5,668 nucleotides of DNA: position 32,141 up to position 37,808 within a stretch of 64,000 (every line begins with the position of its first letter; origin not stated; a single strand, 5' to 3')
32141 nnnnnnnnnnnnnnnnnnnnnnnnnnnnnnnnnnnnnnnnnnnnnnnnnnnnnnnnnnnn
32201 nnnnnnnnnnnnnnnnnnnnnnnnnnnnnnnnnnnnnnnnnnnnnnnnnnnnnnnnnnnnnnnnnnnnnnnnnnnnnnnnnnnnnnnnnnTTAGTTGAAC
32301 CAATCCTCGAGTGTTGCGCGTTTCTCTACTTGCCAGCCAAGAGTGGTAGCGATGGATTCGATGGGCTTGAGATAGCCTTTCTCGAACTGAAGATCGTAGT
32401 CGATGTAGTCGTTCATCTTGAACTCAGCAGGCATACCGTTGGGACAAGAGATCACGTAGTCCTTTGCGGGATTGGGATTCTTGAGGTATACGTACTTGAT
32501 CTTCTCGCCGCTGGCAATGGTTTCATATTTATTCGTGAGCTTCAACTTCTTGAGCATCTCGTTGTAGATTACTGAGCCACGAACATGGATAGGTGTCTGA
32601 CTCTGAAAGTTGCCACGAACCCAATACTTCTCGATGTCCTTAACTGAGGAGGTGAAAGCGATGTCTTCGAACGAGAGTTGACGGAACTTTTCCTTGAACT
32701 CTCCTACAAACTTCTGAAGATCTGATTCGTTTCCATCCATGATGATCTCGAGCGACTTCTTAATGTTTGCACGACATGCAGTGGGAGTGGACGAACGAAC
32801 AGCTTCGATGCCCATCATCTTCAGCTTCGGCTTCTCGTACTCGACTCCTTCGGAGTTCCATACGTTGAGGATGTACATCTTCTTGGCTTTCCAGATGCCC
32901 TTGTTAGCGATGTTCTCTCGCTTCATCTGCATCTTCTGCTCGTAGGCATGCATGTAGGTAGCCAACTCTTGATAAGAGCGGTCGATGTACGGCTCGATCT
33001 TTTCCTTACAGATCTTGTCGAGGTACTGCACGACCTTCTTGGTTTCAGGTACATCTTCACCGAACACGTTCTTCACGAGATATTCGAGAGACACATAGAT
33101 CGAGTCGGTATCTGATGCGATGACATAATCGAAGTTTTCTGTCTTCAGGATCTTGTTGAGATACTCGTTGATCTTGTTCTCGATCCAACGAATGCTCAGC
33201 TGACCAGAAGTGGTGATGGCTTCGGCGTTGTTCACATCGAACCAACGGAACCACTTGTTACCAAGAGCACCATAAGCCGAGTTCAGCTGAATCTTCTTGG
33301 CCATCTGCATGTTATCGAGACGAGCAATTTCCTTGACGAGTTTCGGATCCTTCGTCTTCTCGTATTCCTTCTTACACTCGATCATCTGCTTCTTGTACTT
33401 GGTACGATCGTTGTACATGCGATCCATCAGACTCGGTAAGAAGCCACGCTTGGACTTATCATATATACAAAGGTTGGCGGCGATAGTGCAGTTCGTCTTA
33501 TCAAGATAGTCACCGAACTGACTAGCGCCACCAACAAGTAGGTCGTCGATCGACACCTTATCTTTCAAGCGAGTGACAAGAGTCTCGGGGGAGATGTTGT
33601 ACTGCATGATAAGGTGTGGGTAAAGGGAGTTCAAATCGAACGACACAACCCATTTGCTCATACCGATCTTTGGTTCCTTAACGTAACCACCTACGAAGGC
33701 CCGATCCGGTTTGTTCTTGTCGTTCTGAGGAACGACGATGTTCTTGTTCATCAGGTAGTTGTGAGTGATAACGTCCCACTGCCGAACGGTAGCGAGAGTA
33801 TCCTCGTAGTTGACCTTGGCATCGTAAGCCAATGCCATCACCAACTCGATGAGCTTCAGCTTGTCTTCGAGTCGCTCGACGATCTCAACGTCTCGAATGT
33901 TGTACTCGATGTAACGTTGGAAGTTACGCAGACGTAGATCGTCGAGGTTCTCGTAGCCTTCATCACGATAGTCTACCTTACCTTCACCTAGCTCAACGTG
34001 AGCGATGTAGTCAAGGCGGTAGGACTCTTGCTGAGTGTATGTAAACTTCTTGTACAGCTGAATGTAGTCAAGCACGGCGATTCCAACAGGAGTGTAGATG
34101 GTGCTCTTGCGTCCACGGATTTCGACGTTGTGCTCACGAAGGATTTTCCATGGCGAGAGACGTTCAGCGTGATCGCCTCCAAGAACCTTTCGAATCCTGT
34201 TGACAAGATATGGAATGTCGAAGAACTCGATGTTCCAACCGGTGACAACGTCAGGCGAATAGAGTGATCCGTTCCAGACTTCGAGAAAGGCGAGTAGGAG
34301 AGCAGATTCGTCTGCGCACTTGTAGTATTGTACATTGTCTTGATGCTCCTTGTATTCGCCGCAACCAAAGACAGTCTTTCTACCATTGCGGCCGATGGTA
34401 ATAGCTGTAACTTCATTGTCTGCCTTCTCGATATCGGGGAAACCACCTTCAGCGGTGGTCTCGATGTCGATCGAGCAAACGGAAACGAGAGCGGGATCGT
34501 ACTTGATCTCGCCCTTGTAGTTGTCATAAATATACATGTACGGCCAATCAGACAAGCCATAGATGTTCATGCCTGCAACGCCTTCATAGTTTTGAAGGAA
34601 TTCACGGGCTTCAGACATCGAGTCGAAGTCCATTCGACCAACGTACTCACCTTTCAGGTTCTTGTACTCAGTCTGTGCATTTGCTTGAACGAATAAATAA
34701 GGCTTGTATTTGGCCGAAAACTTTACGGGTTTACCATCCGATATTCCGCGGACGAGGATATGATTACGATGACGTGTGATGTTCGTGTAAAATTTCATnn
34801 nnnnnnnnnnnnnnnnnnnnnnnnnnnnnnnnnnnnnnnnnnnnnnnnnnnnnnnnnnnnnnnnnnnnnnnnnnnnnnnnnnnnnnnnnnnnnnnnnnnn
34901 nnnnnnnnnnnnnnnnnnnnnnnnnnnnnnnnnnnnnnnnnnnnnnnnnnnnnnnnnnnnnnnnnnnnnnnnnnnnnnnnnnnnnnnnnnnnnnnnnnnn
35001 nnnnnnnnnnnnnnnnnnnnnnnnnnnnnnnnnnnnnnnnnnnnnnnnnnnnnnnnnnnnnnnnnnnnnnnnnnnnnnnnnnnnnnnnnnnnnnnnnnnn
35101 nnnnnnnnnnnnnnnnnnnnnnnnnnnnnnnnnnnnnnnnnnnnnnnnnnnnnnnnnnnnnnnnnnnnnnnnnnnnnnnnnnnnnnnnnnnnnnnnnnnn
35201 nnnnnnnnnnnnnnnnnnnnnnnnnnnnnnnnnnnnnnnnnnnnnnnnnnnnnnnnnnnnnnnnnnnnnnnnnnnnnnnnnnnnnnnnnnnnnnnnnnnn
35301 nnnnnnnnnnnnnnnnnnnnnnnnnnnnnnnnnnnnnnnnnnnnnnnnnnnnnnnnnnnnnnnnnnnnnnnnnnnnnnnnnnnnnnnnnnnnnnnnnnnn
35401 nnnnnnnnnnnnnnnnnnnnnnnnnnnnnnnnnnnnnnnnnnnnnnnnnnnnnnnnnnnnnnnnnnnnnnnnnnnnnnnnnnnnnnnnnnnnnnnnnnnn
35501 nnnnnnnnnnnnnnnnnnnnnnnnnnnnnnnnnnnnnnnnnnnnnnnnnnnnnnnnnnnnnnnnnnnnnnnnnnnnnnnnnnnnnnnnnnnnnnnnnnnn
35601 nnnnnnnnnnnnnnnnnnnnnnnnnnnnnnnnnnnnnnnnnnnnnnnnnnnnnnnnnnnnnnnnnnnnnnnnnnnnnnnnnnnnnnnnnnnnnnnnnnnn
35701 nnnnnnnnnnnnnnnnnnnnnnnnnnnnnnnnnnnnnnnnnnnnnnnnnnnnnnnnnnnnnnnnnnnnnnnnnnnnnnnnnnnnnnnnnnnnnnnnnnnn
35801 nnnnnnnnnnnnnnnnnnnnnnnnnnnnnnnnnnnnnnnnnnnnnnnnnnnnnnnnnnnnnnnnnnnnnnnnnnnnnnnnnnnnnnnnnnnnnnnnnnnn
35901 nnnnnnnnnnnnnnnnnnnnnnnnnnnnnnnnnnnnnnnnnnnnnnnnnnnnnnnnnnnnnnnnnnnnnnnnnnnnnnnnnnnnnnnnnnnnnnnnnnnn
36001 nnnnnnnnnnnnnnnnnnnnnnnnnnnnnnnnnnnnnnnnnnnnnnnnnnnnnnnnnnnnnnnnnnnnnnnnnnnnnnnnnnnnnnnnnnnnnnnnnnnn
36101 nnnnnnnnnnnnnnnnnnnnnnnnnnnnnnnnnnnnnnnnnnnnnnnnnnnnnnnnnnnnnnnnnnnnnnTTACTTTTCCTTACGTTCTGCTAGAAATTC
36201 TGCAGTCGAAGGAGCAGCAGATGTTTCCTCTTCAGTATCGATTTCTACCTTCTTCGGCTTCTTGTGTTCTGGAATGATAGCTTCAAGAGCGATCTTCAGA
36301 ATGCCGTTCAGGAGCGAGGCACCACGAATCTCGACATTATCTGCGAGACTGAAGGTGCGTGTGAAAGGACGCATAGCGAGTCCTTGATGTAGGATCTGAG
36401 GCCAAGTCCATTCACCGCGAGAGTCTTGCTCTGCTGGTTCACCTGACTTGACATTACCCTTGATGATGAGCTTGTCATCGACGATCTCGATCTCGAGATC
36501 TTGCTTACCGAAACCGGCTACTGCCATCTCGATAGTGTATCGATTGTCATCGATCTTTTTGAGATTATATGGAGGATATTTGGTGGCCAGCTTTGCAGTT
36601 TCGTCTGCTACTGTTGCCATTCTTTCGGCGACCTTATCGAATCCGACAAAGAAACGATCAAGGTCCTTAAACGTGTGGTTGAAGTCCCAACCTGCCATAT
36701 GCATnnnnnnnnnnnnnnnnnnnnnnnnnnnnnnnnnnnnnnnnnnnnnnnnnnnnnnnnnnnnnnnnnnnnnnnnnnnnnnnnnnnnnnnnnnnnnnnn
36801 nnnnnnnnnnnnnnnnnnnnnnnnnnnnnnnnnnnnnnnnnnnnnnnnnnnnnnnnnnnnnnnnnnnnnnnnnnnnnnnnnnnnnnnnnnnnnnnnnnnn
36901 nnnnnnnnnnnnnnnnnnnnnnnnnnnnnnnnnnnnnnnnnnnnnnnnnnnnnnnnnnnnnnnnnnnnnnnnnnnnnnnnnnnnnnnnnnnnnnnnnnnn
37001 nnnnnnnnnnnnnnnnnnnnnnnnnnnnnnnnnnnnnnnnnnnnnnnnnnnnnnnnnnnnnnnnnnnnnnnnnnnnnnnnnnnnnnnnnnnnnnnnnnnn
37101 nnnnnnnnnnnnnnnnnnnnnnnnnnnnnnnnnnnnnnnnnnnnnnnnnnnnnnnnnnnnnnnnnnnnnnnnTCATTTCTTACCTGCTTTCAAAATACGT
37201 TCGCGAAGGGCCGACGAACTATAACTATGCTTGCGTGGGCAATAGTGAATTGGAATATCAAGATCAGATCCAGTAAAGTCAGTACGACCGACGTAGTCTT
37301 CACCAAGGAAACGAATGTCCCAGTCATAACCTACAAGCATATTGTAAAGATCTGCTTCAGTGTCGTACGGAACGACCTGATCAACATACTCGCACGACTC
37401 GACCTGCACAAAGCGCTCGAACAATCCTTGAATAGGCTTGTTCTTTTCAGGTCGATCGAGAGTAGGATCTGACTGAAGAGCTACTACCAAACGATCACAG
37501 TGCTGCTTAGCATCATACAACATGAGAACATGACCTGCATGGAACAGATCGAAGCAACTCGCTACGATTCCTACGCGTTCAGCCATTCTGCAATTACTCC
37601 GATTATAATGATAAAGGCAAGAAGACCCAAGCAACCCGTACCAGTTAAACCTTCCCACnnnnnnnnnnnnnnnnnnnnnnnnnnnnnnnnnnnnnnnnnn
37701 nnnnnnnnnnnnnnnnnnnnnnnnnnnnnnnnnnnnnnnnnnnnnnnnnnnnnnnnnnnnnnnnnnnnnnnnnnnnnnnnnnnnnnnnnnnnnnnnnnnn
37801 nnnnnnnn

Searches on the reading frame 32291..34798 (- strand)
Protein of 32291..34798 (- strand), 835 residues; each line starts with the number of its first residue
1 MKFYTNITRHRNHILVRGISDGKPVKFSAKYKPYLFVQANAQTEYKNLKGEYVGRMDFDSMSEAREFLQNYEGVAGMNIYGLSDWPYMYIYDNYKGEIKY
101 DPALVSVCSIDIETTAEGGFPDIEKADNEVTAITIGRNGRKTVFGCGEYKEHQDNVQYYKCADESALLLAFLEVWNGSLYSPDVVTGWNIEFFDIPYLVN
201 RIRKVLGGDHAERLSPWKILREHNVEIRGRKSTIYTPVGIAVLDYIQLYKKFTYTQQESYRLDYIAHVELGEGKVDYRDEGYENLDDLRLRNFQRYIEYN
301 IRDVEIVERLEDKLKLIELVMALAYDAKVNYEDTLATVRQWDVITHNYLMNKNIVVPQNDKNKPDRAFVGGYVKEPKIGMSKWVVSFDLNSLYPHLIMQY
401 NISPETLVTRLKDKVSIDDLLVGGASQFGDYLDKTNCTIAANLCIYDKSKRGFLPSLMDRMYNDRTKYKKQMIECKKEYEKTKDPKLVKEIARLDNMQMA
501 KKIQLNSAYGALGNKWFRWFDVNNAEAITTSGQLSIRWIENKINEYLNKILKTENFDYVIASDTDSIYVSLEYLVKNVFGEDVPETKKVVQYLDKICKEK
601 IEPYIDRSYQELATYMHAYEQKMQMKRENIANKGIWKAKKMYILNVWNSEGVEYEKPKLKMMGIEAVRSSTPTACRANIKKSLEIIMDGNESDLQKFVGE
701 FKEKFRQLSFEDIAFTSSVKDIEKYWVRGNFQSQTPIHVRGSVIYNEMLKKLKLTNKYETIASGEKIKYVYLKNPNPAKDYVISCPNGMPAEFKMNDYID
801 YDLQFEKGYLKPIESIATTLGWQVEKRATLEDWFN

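Call 12: search_protein_families(library=phrogs, proteins=[window:32291-34798:-], max_evalue=0.00001)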
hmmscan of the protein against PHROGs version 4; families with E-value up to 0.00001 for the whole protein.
window:32291-34798:- (835 aa): 7 families
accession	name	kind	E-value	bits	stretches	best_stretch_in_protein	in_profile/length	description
phrog_262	-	DNA, RNA and nucleotide metabolism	0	1071.9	1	1-835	7-852/856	DNA polymerase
phrog_2062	-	DNA, RNA and nucleotide metabolism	3e-152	508.7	1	1-482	2-492/502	DNA polymerase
phrog_1918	-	DNA, RNA and nucleotide metabolism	3.4e-135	452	1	468-834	9-380/382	DNA polymerase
phrog_27191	-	DNA, RNA and nucleotide metabolism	1.5e-27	97.7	1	489-568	34-113/230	DNA polymerase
phrog_3011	-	DNA, RNA and nucleotide metabolism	6.3e-12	46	1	149-322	212-407/576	DNA polymerase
phrog_15725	-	DNA, RNA and nucleotide metabolism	1.7e-07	32.5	0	384-410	8-34/159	DNA polymerase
phrog_1252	-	DNA, RNA and nucleotide metabolism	7.5e-07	29.1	0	464-537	372-439/663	DNA polymerase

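Call 13: search_dna_similar(query=window:32291-34798:-, collection=phages, mode=protein, max_rows=25)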
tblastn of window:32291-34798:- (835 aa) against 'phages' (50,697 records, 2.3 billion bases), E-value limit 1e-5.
Records with a match: 2681; places in all: 2809; records where one place covers at least 80% of the query: 2443.
Best place of each record, by identity: <60% 2681.
By first word of the organism name: Escherichia 676; Synechococcus 377; Klebsiella 334; Salmonella 201; Vibrio 136; Aeromonas 92; Shigella 89; Acinetobacter 73; Cyanophage 61; Enterobacter 59; and 69 more.
By host as written in the record: - 469; Escherichia coli 281; Klebsiella pneumoniae 115; Synechococcus 107; Synechococcus sp. 38; Aeromonas salmonicida 38; Escherichia coli O157:H7 38; Salmonella enterica 30; and 591 more.
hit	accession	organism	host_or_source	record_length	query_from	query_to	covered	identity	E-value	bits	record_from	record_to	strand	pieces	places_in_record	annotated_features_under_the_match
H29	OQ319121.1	Synechococcus phage S-BM3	Synechococcus sp. WH 7803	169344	1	834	100%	51.3%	0e+0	857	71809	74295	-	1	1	DNA polymerase | hypothetical protein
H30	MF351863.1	Synechococcus phage Bellamy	Synechococcus str. WH8109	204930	1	835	100%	50.9%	0e+0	824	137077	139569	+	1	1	161: DNA polymerase | 160: hypothetical protein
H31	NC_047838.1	Synechococcus phage Bellamy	Synechococcus str. WH8109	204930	1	835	100%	50.9%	0e+0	824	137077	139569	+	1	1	161: DNA polymerase | 160: hypothetical protein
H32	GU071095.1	Synechococcus phage S-SM2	Synechococcus sp. WH8017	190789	1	835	100%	50.8%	0e+0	818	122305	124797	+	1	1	gp43: DNA polymerase | hypothetical protein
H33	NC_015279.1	Synechococcus phage S-SM2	Synechococcus sp. WH8017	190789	1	835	100%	50.8%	0e+0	818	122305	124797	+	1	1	gp43: DNA polymerase | hypothetical protein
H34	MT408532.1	Synechococcus phage SynMITS9220M01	Synechococcus sp. MIT S9220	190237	1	834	100%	50.5%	0e+0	818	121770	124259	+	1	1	DNA polymerase | hypothetical protein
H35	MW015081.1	Synechococcus phage S-SRM01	Synechococcus sp. KCZYC6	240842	1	834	100%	50.5%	0e+0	845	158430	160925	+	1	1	DNA polymerase | hypothetical protein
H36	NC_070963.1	Synechococcus phage S-SRM01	Synechococcus sp. KCZYC6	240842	1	834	100%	50.5%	0e+0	845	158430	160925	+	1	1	DNA polymerase | hypothetical protein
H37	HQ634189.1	Synechococcus phage Syn30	Synechococcus sp. WH7803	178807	3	834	100%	50.6%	0e+0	822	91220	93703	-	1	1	DNA polymerase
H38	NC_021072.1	Synechococcus phage Syn30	Synechococcus sp. WH7803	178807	3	834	100%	50.6%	0e+0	822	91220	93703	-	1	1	DNA polymerase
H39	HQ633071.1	Synechococcus phage S-SKS1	Synechococcus sp. WH7803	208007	1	831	100%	50.5%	0e+0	820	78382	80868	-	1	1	DNA polymerase | hypothetical protein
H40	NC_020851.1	Synechococcus phage S-SKS1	Synechococcus sp. WH7803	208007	1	831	100%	50.5%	0e+0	820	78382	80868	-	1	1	DNA polymerase | hypothetical protein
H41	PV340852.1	Synechococcus phage Sf-CH5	Synechococcus sp. WH8102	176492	1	834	100%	50.2%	0e+0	828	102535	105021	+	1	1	DNA polymerase | hypothetical protein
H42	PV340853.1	Synechococcus phage Sf-CH8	Synechococcus sp. WH8102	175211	1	834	100%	50.2%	0e+0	828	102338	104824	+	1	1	DNA polymerase | hypothetical protein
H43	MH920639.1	Synechococcus phage S-P4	Synechococcus sp. WH 7803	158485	3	834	100%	50.2%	0e+0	820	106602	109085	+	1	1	DNA polymerase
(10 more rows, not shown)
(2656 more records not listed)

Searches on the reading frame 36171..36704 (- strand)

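Call 81: search_protein_families(library=pfam, proteins=[window:36171-36704:-], max_evalue=0.0001)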
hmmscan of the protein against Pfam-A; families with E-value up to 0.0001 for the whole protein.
window:36171-36704:- (177 aa): 1 family
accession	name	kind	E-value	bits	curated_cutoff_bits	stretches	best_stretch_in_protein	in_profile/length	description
PF00011.27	HSP20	-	6.8e-16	58.7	20.8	1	50-155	3-101/102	Hsp20/alpha crystallin family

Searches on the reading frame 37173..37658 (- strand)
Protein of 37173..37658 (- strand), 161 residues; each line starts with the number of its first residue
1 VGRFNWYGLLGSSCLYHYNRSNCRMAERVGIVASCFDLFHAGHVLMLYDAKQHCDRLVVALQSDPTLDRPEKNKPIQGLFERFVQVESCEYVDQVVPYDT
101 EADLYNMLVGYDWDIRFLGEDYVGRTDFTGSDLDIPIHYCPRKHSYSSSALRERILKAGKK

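Call 81: search_protein_families(library=pfam, proteins=[window:37173-37658:-], max_evalue=0.0001)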
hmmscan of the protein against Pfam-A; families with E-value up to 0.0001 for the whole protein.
window:37173-37658:- (161 aa): 1 family
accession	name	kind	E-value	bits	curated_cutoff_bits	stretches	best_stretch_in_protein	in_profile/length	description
PF01467.32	CTP_transf_like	-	1.7e-11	44.9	21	1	34-101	4-69/133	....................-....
